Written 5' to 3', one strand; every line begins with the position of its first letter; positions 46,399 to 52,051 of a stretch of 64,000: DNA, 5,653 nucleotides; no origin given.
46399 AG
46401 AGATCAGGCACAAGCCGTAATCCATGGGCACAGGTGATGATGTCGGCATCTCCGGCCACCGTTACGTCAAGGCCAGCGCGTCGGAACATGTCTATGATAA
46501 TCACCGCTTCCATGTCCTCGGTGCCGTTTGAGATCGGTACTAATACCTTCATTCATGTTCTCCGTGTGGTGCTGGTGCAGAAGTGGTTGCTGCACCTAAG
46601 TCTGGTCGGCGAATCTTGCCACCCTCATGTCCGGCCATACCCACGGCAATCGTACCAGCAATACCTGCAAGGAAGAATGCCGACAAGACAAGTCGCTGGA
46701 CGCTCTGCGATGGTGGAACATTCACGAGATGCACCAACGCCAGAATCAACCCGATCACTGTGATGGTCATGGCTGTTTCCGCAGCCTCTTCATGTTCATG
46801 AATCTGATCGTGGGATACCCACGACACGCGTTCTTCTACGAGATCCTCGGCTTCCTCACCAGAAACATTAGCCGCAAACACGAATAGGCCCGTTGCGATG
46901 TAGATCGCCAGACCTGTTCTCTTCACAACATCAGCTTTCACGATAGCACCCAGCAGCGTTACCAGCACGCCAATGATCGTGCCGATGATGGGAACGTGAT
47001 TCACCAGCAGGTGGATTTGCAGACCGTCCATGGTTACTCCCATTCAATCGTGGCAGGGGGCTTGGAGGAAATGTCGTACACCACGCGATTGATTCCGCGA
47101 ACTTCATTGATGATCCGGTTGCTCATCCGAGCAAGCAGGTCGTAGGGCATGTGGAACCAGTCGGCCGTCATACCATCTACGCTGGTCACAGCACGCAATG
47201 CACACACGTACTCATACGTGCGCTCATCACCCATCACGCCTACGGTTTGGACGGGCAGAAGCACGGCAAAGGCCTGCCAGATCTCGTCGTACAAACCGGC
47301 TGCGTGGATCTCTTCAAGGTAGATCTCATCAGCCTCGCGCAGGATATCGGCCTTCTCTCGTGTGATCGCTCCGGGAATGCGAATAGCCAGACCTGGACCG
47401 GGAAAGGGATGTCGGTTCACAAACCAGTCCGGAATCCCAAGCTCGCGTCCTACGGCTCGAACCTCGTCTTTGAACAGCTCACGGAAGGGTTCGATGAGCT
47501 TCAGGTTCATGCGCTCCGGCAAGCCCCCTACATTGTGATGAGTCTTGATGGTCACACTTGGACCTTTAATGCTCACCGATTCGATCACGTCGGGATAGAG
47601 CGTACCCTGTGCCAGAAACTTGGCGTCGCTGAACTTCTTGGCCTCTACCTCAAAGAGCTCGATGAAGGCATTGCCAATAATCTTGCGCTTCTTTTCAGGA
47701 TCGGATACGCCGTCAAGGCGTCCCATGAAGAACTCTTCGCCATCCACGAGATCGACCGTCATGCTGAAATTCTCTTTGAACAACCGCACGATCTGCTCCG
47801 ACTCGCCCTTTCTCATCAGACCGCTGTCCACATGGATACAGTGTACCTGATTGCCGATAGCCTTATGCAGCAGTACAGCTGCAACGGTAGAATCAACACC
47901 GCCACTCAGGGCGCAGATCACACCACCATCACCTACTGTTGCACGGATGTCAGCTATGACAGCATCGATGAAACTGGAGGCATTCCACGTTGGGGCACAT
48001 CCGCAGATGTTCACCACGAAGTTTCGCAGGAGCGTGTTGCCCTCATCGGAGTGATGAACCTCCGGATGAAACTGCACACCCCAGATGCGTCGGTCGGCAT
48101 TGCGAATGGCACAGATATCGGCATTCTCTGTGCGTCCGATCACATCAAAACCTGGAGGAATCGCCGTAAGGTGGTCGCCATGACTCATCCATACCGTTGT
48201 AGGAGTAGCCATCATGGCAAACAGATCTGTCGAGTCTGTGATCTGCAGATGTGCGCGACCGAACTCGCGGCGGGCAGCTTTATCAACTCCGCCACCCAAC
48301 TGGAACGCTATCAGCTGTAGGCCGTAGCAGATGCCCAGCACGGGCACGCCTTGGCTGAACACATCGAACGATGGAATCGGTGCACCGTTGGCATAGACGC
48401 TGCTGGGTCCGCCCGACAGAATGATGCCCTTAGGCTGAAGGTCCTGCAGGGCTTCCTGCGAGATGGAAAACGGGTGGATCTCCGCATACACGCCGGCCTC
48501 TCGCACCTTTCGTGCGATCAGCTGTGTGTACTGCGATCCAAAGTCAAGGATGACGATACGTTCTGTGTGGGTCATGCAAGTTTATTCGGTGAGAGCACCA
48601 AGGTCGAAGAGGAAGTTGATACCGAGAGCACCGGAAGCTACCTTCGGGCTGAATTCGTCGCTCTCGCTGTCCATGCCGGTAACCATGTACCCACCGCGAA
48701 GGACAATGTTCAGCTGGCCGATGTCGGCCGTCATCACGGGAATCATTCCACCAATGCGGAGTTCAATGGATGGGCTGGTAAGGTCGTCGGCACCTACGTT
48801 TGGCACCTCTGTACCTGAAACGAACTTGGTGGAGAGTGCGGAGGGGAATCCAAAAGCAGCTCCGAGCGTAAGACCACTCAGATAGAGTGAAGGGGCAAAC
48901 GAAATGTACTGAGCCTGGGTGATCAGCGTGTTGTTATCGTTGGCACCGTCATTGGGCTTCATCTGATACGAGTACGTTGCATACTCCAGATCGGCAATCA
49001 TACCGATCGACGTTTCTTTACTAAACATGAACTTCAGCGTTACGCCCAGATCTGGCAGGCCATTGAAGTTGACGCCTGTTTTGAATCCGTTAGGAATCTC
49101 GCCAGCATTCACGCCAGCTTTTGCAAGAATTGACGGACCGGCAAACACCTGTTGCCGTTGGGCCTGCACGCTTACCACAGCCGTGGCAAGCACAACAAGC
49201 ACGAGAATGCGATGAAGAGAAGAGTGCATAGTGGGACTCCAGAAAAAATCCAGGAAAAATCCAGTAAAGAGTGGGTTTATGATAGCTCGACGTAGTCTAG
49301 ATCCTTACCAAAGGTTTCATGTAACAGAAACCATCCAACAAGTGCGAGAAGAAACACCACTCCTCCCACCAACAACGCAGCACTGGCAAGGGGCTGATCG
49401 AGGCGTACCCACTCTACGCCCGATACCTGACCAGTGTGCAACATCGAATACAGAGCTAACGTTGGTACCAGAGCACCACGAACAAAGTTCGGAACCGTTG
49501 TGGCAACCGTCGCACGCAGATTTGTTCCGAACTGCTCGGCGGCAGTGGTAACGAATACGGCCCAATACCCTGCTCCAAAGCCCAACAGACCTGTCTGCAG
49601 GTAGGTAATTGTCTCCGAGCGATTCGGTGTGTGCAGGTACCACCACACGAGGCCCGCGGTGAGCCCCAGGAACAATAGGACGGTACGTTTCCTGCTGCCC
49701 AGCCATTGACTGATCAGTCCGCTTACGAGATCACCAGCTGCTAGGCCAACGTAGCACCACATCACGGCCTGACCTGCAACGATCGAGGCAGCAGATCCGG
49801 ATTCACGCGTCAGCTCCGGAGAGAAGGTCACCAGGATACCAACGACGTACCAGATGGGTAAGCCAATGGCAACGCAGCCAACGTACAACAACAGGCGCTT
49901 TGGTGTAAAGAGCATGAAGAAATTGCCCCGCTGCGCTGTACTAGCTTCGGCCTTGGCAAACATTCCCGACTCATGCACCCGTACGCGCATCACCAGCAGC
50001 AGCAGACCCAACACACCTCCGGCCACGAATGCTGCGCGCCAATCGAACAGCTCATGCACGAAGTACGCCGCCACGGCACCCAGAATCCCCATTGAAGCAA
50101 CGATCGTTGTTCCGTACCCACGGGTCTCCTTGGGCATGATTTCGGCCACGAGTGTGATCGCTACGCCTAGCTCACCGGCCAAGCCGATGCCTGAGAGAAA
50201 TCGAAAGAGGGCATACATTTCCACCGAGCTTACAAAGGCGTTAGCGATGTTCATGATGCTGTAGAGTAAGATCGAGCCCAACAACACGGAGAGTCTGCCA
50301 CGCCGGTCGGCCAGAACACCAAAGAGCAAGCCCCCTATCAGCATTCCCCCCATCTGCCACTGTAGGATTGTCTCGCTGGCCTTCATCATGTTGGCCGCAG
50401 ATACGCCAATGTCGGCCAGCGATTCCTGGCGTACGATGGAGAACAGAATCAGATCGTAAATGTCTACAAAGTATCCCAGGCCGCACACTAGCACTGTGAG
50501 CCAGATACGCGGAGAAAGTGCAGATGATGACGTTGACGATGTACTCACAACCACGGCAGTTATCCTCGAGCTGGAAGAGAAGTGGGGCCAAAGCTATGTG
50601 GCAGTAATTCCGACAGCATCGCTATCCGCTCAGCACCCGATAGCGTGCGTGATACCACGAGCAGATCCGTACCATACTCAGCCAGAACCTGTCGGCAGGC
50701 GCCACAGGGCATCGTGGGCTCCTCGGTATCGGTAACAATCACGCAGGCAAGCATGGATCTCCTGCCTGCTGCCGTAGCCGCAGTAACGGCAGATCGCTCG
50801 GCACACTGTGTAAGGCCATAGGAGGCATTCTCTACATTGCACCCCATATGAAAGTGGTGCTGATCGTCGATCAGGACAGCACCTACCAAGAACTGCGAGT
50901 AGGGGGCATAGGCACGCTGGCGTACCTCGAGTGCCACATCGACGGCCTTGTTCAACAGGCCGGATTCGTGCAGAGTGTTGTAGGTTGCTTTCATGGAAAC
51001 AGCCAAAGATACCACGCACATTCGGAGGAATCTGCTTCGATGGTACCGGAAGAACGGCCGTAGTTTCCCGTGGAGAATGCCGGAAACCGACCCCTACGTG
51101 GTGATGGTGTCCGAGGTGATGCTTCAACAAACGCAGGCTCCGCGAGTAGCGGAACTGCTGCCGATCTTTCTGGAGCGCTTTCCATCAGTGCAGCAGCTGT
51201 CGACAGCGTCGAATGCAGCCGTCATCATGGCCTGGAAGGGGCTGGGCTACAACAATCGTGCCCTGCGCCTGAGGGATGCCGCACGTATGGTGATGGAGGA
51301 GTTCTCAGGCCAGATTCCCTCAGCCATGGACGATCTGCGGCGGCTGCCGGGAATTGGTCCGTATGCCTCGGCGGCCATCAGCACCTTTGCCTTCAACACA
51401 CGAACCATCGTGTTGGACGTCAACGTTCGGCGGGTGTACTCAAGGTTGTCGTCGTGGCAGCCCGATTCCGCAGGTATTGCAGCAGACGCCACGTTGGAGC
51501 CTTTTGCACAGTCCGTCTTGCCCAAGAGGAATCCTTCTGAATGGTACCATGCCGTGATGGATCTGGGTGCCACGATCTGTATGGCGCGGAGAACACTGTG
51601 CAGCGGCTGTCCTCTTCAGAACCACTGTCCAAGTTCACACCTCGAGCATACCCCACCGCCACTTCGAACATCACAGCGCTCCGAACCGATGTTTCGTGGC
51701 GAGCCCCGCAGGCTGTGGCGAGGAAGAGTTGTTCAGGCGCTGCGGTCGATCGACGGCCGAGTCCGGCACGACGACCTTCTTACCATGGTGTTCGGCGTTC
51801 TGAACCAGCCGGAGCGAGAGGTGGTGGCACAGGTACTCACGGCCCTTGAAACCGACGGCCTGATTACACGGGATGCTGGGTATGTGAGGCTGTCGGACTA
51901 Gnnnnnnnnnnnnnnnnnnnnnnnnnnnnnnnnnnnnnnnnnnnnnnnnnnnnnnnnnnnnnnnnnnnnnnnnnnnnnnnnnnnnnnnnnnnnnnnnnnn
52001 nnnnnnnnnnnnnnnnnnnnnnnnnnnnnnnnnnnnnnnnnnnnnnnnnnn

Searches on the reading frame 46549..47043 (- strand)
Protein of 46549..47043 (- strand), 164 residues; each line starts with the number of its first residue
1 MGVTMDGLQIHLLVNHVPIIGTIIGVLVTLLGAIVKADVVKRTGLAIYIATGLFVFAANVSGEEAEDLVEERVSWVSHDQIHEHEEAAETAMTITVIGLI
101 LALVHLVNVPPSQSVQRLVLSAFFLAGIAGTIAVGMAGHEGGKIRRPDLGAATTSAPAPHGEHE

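Call 8: search_protein_families(library=pfam, proteins=[window:46549-47043:-], max_evalue=0.001)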
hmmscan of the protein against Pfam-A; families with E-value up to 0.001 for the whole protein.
window:46549-47043:- (164 aa): 1 family
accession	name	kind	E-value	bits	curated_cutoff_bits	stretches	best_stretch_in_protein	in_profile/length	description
PF09990.14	DUF2231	-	0.00097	19.7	26.4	0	9-144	3-129/139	Predicted membrane protein (DUF2231)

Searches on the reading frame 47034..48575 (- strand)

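Call 8: search_protein_families(library=pfam, proteins=[window:47034-48575:-], max_evalue=0.001)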
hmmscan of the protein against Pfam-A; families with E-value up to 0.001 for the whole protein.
window:47034-48575:- (513 aa): 7 families
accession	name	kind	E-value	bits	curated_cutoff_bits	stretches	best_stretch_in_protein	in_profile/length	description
PF00958.27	GMP_synt_C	-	4.2e-47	158.6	27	1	421-512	1-92/92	GMP synthase C terminal domain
PF00117.34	GATase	-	1.3e-44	152.6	22.8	1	8-189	1-189/190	Glutamine amidotransferase class-I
PF07722.19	Peptidase_C26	-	2.7e-10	40.8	20.5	1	73-172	102-219/219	Peptidase C26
PF02540.23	NAD_synthase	-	3.1e-08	33.5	21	1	212-278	14-80/242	NAD synthase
PF02568.20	ThiI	-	3.2e-05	24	20.5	1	217-270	4-56/197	Thiamine biosynthesis protein (ThiI)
PF03054.22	tRNA_Me_trans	-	3.8e-05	23.9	20.6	1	219-251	3-34/202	tRNA methyl transferase HUP domain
PF06508.19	QueC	-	0.0004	20.4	22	0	219-267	2-49/210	Queuosine biosynthesis protein QueC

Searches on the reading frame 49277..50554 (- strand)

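Call 8: search_protein_families(library=pfam, proteins=[window:49277-50554:-], max_evalue=0.001)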
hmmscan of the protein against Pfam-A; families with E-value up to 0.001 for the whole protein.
window:49277-50554:- (425 aa): 2 families
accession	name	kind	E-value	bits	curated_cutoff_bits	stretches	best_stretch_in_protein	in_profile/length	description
PF07690.21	MFS_1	-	3.2e-26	92.5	33.4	1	59-351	29-332/347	Major Facilitator Superfamily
PF00083.30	Sugar_tr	-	4e-14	52.8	22.3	1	61-199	49-197/452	Sugar (and other) transporter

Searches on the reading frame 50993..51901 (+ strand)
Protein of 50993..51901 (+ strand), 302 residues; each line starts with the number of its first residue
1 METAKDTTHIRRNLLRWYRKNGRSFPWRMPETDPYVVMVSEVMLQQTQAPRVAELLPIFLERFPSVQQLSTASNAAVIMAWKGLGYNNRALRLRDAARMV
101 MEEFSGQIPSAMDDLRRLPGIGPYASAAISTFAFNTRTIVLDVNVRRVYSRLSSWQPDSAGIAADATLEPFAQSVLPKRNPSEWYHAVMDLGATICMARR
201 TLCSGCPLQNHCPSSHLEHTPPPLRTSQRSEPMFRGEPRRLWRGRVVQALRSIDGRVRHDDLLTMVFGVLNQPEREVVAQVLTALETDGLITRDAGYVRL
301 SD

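Call 9: search_protein_families(library=pfam, proteins=[window:50993-51901:+], max_evalue=0.001)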
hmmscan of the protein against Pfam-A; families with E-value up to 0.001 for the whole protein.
window:50993-51901:+ (302 aa): 1 family
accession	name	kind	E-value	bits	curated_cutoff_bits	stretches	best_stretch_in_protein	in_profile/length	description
PF00730.31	HhH-GPD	-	8.9e-16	58.6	26.2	1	39-162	1-96/108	HhH-GPD superfamily base excision DNA repair protein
